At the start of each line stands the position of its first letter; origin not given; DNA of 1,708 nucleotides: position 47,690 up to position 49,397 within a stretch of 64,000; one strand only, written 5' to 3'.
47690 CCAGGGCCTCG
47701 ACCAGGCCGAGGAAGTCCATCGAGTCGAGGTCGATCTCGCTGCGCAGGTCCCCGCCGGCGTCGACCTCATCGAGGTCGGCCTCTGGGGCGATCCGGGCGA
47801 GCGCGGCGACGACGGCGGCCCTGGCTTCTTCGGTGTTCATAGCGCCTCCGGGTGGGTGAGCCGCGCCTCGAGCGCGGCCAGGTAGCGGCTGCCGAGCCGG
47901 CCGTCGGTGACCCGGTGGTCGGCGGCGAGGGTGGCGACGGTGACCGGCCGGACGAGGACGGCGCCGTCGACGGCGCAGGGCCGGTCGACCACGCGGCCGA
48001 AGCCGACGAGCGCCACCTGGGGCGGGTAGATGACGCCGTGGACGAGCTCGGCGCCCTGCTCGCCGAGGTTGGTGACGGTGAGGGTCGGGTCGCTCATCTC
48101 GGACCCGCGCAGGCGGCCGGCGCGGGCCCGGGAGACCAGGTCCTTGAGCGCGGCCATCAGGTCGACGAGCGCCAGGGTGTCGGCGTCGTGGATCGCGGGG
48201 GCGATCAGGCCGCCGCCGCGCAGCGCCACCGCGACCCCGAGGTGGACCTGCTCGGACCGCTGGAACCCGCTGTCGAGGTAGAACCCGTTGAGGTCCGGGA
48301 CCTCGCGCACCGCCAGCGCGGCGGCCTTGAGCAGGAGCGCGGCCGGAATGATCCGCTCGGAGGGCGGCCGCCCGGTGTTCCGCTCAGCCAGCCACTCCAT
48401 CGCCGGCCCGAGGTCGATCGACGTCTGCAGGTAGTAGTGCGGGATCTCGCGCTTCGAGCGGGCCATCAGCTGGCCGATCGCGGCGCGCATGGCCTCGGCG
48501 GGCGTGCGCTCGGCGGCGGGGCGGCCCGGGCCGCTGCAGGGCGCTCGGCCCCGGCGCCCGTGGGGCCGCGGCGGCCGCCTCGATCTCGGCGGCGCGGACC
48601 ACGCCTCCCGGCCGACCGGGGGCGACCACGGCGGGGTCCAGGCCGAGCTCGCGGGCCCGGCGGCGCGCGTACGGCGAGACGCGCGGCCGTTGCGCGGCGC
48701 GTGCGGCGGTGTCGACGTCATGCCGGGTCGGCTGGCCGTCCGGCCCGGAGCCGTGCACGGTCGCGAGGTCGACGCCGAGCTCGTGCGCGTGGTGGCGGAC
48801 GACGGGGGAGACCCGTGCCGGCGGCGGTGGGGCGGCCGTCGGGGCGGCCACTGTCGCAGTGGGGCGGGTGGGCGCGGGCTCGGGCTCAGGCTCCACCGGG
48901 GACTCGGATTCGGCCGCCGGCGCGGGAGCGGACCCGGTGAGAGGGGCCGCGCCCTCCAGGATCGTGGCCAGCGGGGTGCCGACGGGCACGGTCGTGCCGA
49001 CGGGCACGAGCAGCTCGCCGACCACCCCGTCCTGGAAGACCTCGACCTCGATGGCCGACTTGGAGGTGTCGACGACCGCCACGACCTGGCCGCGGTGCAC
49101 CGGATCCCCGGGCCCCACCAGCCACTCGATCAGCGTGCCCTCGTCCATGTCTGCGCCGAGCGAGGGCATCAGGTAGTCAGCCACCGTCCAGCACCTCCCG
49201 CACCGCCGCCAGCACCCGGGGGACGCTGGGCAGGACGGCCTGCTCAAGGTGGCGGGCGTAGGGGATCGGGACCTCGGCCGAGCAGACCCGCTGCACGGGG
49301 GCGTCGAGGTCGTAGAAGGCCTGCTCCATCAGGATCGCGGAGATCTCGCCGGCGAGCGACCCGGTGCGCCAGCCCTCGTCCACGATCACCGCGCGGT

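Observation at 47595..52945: Translationally coupled acyl-AMP ligase - E1alpha - E1beta - E2 - stand-alone ACP cassette: a 2-oxoacid-dehydrogenase-like module that may load a carrier protein instead of CoA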

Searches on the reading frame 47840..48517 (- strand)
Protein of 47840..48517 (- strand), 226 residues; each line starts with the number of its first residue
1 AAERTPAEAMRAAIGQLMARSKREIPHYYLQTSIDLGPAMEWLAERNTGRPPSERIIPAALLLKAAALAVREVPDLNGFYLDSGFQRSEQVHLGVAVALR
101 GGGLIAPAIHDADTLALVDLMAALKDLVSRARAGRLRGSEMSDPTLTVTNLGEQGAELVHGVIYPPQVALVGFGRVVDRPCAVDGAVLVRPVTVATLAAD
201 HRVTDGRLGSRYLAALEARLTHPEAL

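Call 87: search_solved_structures(query=window:47840-48517:-, max_evalue=1e-12, show_alignments=5)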
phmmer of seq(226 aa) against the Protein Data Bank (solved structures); distinct sequences matched with E-value up to 1e-12: 39.
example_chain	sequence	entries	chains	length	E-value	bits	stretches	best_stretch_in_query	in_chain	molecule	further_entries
9j1w_A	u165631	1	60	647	8.6e-28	101.1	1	6-223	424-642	Acetyltransferase component of pyruvate dehydrogenase complex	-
8x03_A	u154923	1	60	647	8.6e-28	101.1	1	6-223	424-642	Acetyltransferase component of pyruvate dehydrogenase complex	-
7uom_01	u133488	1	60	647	9.5e-28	101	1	6-223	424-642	Acetyltransferase component of pyruvate dehydrogenase complex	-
3b8k_A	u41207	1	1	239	1.2e-27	100.7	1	6-223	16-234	Dihydrolipoyllysine-residue acetyltransferase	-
8piu_B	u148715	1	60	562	1.1e-26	97.6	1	6-223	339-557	Dihydrolipoyllysine-residue acetyltransferase component of pyruvate dehydrogenase complex,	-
3mae_A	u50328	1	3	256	1.2e-26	97.4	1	5-220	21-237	2-oxoisovalerate dehydrogenase E2 component, dihydrolipoamide acetyltransferase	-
6ct0_0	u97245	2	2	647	1.4e-26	97.2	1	6-223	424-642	Dihydrolipoyllysine-residue acetyltransferase component of pyruvate dehydrogenase complex,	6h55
1b5s_A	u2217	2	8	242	4.4e-25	92.3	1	7-226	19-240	DIHYDROLIPOAMIDE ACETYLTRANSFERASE | Dihydrolipoyllysine-residue acetyltransferase component of pyruvate dehydrogenase complex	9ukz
9y6t_A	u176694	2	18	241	7.1e-25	91.6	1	63-221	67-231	Dihydrolipoyllysine-residue acetyltransferase component of pyruvate dehydrogenase complex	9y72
3duf_I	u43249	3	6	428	2.1e-24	90.1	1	7-225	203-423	Dihydrolipoyllysine-residue acetyltransferase component of pyruvate dehydrogenase complex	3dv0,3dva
9y7v_D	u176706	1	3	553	3.9e-24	89.2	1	63-221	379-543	Dihydrolipoyllysine-residue acetyltransferase component of pyruvate dehydrogenase complex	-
8eqn_A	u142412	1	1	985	1.3e-23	87.5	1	7-225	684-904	BG505 UFO-E2p-L4P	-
6zzn_A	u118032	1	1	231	2.9e-23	86.4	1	5-224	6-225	Dihydrolipoyllysine-residue acyltransferase component of branched-chain alpha-ketoacid deh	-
3l60_A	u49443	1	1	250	4.1e-23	85.8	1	5-224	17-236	BRANCHED-CHAIN ALPHA-KETO ACID DEHYDROGENASE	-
7r5m_A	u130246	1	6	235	1.1e-21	81.2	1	5-223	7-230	Dihydrolipoyllysine-residue acetyltransferase component of pyruvate dehydrogenase complex,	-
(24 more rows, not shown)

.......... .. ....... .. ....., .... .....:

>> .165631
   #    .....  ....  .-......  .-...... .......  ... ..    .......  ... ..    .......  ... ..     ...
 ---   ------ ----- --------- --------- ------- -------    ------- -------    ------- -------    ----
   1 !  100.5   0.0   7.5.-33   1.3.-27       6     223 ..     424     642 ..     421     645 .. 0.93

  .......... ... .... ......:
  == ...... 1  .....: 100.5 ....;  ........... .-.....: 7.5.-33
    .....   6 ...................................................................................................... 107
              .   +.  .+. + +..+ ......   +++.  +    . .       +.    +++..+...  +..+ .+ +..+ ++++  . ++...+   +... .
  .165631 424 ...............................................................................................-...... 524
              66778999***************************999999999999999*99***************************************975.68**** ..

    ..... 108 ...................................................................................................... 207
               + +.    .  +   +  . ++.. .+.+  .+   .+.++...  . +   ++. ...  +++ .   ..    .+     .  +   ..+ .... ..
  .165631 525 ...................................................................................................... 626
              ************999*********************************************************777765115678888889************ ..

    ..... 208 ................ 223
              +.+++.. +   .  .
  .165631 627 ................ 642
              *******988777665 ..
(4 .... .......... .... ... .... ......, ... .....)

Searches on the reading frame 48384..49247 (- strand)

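Call 5: search_protein_families(library=pfam, proteins=[window:48384-49247:-], max_evalue=0.01)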
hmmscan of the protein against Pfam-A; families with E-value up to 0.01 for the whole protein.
window:48384-49247:- (287 aa): 3 families
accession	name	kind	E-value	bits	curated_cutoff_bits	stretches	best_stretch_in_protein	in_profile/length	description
PF02817.22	E3_binding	-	1.5e-17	64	23.7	2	145-178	2-35/36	e3 binding domain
PF00364.28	Biotin_lipoyl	-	4.1e-17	62.2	22.1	1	27-96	5-73/73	Biotin-requiring enzyme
PF13437.12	HlyD_3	-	0.0018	19.4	22.2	0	73-114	7-47/106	HlyD family secretion protein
